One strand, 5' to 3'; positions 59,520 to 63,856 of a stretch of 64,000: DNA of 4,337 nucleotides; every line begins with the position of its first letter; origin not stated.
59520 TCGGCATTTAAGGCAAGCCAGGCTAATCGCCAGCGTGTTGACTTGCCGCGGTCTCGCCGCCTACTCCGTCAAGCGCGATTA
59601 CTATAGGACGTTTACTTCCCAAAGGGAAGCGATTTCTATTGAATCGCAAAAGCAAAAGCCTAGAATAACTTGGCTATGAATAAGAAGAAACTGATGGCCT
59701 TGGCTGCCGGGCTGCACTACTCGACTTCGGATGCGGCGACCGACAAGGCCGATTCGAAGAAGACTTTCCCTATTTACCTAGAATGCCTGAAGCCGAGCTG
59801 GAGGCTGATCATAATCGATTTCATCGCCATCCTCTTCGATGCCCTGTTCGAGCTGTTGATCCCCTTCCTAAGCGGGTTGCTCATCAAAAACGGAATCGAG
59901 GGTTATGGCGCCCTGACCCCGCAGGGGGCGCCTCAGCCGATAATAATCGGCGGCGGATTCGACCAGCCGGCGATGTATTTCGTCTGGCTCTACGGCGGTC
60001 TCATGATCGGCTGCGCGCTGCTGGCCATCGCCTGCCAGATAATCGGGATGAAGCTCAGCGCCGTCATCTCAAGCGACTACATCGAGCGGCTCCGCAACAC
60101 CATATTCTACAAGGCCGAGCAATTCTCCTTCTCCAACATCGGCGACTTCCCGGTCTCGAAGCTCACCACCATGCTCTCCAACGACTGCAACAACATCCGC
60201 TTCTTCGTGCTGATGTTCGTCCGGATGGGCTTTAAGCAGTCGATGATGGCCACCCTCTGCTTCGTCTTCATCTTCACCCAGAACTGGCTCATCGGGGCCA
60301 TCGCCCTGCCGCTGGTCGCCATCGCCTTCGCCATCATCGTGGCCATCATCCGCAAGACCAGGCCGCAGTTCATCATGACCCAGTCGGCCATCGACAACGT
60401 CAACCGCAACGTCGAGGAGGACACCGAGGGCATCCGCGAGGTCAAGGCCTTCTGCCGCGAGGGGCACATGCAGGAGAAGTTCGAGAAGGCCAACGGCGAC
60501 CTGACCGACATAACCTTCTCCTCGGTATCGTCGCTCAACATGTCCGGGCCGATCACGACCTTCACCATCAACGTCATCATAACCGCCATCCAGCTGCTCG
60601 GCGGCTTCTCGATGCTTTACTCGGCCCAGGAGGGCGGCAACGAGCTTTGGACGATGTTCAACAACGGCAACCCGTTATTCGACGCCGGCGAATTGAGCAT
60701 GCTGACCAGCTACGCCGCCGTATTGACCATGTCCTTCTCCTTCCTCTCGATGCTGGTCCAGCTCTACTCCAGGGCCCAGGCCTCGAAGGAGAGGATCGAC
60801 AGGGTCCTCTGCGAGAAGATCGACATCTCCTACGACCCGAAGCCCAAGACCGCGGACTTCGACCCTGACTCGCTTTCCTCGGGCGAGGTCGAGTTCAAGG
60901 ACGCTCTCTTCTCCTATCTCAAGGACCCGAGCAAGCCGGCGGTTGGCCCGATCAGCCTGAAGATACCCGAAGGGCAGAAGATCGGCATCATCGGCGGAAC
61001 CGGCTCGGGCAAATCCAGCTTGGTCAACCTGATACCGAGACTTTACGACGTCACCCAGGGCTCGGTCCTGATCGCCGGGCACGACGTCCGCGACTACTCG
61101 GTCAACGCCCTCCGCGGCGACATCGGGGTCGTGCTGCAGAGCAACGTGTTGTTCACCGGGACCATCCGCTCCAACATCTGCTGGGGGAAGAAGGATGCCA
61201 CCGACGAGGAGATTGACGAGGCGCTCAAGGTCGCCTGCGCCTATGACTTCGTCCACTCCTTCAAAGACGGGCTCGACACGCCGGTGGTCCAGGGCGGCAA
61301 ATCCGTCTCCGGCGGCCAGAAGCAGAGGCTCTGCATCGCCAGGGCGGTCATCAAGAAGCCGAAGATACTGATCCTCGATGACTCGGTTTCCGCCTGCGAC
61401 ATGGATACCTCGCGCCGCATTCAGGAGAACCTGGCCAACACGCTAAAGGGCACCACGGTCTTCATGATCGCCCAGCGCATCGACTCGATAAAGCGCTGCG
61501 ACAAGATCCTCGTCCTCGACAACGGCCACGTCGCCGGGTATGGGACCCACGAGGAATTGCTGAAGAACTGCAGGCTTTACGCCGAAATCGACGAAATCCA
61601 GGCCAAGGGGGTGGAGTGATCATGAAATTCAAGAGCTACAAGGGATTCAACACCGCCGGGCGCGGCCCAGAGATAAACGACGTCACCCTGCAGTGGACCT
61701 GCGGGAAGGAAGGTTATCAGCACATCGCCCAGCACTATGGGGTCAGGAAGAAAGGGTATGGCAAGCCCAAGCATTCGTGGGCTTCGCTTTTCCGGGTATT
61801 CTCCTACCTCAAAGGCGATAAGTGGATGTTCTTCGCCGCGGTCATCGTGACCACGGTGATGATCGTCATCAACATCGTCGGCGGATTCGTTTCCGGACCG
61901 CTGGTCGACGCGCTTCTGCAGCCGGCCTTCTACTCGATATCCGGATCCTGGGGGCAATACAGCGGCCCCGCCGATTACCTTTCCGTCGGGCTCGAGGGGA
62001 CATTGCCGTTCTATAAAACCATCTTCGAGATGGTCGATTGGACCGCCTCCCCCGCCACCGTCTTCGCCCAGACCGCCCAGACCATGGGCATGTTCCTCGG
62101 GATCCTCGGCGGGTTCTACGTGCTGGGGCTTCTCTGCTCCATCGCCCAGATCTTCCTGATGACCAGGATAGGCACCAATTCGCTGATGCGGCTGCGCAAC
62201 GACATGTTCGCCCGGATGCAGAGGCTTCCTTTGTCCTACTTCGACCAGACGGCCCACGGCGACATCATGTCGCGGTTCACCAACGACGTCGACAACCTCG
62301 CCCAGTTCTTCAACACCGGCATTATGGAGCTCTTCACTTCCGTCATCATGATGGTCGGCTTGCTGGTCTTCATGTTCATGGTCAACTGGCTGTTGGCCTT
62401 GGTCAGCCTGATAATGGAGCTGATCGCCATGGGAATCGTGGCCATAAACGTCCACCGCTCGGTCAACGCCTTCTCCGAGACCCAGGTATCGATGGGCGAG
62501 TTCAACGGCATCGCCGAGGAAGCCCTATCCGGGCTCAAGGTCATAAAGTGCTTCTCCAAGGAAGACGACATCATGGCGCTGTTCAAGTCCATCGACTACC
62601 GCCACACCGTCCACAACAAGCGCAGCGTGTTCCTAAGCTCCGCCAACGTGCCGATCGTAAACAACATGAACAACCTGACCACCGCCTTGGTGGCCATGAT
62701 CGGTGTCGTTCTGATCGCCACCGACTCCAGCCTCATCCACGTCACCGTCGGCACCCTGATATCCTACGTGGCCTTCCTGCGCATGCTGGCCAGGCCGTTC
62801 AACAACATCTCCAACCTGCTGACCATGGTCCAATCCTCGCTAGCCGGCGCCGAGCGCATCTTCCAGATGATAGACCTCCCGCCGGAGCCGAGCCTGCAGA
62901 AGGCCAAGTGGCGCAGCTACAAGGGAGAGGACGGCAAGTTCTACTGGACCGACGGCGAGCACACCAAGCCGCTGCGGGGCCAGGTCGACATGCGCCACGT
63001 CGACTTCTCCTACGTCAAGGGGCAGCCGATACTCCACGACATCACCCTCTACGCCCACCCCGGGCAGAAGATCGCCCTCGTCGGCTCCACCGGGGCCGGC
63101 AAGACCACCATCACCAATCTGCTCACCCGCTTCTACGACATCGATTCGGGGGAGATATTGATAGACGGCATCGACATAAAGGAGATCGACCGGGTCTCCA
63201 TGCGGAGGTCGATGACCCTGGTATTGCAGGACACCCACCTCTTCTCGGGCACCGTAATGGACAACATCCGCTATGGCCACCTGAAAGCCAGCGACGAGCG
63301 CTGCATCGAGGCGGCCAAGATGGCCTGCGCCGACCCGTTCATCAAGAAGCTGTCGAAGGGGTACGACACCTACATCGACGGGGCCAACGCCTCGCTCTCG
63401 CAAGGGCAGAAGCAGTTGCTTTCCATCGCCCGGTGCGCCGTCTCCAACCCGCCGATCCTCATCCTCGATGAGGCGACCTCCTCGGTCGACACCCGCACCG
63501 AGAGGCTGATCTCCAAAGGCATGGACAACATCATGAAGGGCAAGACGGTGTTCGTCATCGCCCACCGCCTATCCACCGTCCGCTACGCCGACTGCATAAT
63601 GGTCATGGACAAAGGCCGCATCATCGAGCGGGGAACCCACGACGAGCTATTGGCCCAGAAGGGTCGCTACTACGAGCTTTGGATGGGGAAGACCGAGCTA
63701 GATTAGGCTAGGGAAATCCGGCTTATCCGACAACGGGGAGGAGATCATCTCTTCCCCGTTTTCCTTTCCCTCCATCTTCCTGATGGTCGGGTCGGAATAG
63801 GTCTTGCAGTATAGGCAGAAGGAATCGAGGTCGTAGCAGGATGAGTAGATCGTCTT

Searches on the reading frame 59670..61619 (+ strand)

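Call 51: search_protein_families(library=pfam, proteins=[window:59670-61619:+], max_evalue=0.00001)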
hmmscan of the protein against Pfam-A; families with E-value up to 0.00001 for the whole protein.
window:59670-61619:+ (649 aa): 2 families
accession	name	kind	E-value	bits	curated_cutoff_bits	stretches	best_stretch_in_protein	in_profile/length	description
PF00005.33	ABC_tran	-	2.2e-30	106.5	25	1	427-572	3-135/137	ABC transporter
PF00664.28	ABC_membrane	-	2.8e-29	103.1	28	1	47-315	1-250/274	ABC transporter transmembrane region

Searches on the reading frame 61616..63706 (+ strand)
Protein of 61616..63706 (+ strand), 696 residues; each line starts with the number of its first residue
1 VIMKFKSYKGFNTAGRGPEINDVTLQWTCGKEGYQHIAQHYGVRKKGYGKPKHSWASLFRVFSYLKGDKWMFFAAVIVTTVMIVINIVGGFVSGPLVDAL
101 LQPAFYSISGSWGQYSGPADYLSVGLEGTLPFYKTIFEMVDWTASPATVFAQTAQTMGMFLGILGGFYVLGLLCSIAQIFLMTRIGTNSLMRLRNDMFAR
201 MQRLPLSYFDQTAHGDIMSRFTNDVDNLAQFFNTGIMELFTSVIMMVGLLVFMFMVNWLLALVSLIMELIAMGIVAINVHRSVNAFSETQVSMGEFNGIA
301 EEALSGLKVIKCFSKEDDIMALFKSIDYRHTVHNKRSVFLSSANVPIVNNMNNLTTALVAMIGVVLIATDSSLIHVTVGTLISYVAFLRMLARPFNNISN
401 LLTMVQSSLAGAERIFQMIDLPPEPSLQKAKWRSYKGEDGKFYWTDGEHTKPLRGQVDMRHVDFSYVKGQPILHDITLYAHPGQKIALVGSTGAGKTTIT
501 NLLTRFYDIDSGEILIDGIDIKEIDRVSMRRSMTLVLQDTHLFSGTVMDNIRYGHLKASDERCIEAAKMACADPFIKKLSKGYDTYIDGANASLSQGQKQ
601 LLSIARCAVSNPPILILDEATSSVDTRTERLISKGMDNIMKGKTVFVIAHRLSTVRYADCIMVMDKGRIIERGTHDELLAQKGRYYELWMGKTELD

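Call 51: search_protein_families(library=pfam, proteins=[window:61616-63706:+], max_evalue=0.00001)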
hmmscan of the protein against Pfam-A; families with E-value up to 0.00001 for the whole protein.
window:61616-63706:+ (696 aa): 2 families
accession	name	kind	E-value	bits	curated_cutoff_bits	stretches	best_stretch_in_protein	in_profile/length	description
PF00664.28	ABC_membrane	-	1.6e-41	143.3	28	1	139-394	37-273/274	ABC transporter transmembrane region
PF00005.33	ABC_tran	-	5.4e-30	105.2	25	1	473-622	1-137/137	ABC transporter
